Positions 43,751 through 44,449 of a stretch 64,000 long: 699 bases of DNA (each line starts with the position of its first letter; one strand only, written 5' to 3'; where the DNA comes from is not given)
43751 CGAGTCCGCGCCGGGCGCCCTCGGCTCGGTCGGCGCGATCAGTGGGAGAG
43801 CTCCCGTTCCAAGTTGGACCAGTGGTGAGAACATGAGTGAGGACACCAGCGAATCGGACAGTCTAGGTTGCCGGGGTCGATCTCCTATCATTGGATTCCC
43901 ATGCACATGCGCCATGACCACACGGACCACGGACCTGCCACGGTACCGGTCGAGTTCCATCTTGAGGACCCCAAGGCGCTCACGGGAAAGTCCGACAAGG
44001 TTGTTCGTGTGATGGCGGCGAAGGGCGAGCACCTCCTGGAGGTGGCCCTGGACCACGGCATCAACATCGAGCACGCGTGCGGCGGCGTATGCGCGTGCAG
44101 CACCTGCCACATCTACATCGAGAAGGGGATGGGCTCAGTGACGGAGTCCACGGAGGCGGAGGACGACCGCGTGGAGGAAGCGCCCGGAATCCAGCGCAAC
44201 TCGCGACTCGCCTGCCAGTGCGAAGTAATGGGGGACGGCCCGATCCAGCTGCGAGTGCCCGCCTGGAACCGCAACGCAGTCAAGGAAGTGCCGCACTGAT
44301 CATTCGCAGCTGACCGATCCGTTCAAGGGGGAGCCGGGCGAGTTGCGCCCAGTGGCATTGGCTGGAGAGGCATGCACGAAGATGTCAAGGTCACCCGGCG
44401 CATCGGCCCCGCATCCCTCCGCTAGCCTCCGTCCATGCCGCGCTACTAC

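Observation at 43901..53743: Candidate undescribed envelope redox system: ferredoxin - nitrilase-family hydrolase - TPR/FG-GAP/UnbV giant - membrane penta-heme cytochrome/TPR - CRTAC1, ending in a clean terminator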

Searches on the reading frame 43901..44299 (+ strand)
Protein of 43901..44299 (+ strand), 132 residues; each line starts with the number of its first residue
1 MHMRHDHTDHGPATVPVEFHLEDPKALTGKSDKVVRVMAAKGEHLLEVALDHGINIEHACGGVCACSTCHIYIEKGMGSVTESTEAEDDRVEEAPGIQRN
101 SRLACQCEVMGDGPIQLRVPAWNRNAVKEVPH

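Call 4: search_protein_families(library=pfam, proteins=[window:43901-44299:+], max_evalue=0.01)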
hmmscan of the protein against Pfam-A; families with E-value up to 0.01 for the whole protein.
window:43901-44299:+ (132 aa): 1 family
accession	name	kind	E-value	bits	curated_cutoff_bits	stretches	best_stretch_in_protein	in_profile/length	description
PF00111.32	Fer2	-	1.4e-11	44.6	21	1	35-109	8-76/77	2Fe-2S iron-sulfur cluster binding domain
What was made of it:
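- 43901..44299 (+): 2Fe-2S ferredoxin (132 aa). A neighbour, probably the ISC-type housekeeping Fdx and not part of the module. Fer2 1.4e-11 (call 4).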

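Call 10: search_protein_families(library=ncbifam, proteins=[window:43901-44299:+], max_evalue=0.01)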
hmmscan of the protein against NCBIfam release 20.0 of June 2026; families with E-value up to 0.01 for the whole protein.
window:43901-44299:+ (132 aa): 10 families
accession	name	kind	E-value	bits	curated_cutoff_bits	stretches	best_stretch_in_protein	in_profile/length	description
TIGR02007.1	fdx_isc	equivalog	1.1e-26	93.1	132.1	1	37-129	18-109/110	ISC system 2Fe-2S type ferredoxin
TIGR01941.1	nqrF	equivalog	5.8e-10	38.7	295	1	36-117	43-120/405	NADH:ubiquinone reductase (Na(+)-transporting) subunit F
NF040756.1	corr_regen_AcsV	exception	1.2e-09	37.2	800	1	36-124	10-90/632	corrinoid activation/regeneration protein AcsV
TIGR02008.1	fdx_plant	subfamily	3e-05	23.7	81.15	1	34-94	14-73/97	ferredoxin [2Fe-2S]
NF040810.1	BenC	equivalog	0.00013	21.2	430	1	32-120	9-94/333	benzoate 1,2-dioxygenase electron transfer component BenC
NF004317.0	PRK05713.1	equivalog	0.00024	20.5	338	1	38-117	12-84/312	iron-sulfur-binding ferredoxin reductase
NF008822.0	PRK11872.1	equivalog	0.00037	19.6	402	1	33-113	13-88/341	anthranilate 1,2-dioxygenase electron transfer component AntC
NF041393.1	Frdxn_Halo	equivalog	0.0011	18.7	150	1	36-111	39-108/128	ferredoxin Fer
NF058606.1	GlBtMonoRdsGbcB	equivalog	0.0011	17.9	500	1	31-93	285-344/362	glycine betaine monooxygenase reductase subunit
TIGR02160.1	PA_CoA_Oxy5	hypoth_equivalog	0.0016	17.3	420.8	1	33-92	271-331/352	1,2-phenylacetyl-CoA epoxidase subunit PaaE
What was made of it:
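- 43901..44299 (+): TIGR02007 fdx_isc scores 93 bits, below its 132 cutoff (call 10).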
